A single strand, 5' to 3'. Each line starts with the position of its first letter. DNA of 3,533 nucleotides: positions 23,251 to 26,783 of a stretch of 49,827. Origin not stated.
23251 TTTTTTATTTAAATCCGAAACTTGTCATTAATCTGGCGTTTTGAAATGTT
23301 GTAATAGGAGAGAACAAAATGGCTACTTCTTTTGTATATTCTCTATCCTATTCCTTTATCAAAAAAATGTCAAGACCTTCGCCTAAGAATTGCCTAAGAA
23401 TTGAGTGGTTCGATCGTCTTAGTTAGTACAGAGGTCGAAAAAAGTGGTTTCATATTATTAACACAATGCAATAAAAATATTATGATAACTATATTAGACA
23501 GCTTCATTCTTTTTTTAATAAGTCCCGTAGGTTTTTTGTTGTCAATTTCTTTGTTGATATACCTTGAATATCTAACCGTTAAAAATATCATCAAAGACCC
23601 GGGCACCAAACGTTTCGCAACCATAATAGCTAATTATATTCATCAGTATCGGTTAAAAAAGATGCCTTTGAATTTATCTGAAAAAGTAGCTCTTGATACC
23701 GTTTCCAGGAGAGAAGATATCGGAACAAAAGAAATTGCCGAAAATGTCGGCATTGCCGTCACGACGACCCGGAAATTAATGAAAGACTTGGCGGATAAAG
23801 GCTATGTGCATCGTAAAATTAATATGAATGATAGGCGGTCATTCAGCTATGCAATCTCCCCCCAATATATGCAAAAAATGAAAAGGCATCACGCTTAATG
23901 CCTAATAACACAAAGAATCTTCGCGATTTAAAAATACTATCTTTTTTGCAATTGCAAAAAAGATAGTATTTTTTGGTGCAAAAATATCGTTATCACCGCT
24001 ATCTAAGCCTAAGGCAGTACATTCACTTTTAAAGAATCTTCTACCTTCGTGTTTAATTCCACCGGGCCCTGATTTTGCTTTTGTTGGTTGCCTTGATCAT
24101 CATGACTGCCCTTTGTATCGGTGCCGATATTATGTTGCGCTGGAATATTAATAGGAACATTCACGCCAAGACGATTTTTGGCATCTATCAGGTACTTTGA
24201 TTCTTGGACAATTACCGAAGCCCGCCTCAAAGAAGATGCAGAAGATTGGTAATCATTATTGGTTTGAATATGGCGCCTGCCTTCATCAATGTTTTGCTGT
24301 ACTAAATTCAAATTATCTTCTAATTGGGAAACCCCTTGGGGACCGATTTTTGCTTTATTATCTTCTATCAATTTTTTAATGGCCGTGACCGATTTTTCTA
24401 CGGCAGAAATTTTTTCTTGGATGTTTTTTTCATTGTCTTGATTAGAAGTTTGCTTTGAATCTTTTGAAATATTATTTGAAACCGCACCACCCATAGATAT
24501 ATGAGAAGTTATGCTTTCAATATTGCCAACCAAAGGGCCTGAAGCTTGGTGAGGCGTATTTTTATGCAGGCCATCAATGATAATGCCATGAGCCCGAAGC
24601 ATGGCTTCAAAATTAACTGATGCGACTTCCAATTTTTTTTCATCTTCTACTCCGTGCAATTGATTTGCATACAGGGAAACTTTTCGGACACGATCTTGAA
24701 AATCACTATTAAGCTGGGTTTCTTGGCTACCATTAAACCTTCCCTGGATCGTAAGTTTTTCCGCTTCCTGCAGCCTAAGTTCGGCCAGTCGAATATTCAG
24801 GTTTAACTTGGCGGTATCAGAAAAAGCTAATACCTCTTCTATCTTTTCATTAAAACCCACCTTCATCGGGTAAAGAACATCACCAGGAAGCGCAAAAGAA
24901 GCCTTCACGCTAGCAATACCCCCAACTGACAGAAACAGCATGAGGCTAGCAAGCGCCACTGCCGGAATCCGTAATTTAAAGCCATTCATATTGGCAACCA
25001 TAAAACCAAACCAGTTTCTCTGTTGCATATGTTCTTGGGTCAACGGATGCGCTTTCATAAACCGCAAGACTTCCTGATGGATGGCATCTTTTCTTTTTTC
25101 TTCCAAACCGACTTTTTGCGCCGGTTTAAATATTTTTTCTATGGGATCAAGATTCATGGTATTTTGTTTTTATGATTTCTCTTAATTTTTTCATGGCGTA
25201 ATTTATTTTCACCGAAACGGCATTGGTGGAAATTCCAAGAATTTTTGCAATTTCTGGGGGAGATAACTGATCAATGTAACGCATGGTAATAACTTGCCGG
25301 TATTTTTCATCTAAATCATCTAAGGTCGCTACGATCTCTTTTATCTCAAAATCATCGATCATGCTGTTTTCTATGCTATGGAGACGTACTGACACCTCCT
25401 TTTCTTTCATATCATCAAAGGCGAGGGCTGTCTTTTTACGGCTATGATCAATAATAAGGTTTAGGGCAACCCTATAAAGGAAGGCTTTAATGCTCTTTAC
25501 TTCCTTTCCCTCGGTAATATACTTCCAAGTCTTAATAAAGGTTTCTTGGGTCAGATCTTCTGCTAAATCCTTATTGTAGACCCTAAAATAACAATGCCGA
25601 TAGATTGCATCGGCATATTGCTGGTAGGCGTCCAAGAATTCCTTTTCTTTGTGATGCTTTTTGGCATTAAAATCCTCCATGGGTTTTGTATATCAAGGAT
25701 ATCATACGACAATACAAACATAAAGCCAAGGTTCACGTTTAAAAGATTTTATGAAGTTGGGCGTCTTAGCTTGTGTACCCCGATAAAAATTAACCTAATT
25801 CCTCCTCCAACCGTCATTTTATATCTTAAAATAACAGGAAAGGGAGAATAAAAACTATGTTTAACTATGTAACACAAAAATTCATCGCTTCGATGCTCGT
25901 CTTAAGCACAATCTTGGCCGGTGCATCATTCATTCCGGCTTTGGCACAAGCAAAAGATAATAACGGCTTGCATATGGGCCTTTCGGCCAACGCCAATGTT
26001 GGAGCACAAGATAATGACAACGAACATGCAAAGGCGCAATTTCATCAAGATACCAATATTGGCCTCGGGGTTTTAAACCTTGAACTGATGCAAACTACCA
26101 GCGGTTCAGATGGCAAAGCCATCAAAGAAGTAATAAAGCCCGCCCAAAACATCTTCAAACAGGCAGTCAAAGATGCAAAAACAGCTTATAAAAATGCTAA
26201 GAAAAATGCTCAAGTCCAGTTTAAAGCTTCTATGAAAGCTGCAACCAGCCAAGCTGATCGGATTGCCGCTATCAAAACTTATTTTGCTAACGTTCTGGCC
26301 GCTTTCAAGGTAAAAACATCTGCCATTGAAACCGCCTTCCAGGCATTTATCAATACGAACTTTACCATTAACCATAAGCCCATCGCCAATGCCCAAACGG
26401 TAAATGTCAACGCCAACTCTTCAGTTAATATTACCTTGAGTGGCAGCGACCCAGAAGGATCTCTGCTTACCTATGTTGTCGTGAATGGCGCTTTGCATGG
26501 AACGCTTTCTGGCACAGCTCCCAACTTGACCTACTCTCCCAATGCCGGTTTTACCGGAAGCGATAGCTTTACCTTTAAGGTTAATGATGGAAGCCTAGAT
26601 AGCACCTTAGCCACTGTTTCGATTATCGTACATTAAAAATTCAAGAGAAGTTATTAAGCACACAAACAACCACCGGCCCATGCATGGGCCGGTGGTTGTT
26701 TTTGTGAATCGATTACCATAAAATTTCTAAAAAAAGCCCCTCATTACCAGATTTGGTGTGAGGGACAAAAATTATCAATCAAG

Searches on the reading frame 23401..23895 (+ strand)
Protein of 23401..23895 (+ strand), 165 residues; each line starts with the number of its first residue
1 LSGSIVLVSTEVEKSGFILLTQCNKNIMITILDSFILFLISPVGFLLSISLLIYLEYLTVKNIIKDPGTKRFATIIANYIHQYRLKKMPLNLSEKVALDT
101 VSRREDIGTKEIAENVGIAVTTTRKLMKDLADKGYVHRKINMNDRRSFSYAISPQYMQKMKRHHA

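Call 72: search_protein_families(library=pfam, proteins=[window:23401-23895:+], max_evalue=0.0001)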
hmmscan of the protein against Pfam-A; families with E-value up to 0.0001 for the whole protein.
window:23401-23895:+ (165 aa): 2 families
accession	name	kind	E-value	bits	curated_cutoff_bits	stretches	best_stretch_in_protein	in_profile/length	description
PF01047.28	MarR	-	1e-08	35.4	24.6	1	90-147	1-58/59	MarR family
PF13412.12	HTH_24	-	3.1e-05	23.9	21.9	1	102-136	13-47/48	Winged helix-turn-helix DNA-binding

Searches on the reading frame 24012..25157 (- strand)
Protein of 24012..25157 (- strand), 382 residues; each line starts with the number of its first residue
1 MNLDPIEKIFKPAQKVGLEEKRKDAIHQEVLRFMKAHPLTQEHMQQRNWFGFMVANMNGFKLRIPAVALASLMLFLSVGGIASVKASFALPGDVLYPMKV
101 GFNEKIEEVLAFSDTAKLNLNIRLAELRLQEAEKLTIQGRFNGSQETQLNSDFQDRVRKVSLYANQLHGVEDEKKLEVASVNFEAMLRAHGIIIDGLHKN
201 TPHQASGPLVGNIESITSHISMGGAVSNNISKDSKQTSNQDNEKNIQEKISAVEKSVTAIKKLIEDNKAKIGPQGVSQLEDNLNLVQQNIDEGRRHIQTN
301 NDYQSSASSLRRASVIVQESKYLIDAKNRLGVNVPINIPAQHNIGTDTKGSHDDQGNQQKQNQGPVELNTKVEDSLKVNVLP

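Call 47: search_protein_families(library=pfam, proteins=[window:24012-25157:-], max_evalue=0.001)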
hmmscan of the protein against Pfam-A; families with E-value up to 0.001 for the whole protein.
window:24012-25157:- (382 aa): 1 family
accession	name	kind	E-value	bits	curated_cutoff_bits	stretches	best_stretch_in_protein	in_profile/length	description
PF18915.5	DUF5667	-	1.4e-08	35.5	27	1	89-166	2-76/99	Domain of unknown function (DUF5667)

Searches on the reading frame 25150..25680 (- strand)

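Call 47: search_protein_families(library=pfam, proteins=[window:25150-25680:-], max_evalue=0.001)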
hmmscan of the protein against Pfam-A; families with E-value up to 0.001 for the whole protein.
window:25150-25680:- (177 aa): 6 families
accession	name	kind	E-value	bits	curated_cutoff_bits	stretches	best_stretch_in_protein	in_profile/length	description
PF08281.18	Sigma70_r4_2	-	2.2e-14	53.2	25.7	1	115-166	3-54/54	Sigma-70, region 4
PF04542.20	Sigma70_r2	-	2e-13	50.4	24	1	19-84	2-69/71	Sigma-70 region 2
PF04545.22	Sigma70_r4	-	9.5e-12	44.7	24.1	1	120-168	2-50/50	Sigma-70, region 4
PF07638.17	Sigma70_ECF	-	1.3e-05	25.6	21.1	1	70-168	81-181/185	ECF sigma factor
PF07374.17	DUF1492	-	0.00042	20.9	21.5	1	111-166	46-99/100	Protein of unknown function (DUF1492)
PF06530.18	Phage_antitermQ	-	0.00092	19.6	26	0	109-165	49-105/118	Phage antitermination protein Q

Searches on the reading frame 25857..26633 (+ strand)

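Call 47: search_protein_families(library=pfam, proteins=[window:25857-26633:+], max_evalue=0.001)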
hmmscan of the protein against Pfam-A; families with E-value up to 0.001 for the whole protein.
window:25857-26633:+ (259 aa): 3 families
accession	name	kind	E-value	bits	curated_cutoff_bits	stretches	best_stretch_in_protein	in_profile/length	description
PF17963.7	Big_9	-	6.6e-18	65.8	23.6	1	172-256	1-88/89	Bacterial Ig domain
PF17892.7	Cadherin_5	-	2.1e-08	34.3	26.5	1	172-258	2-97/98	Cadherin-like domain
PF17803.7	Cadherin_4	-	8.8e-07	29.8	25.1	1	171-223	10-66/71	Bacterial cadherin-like domain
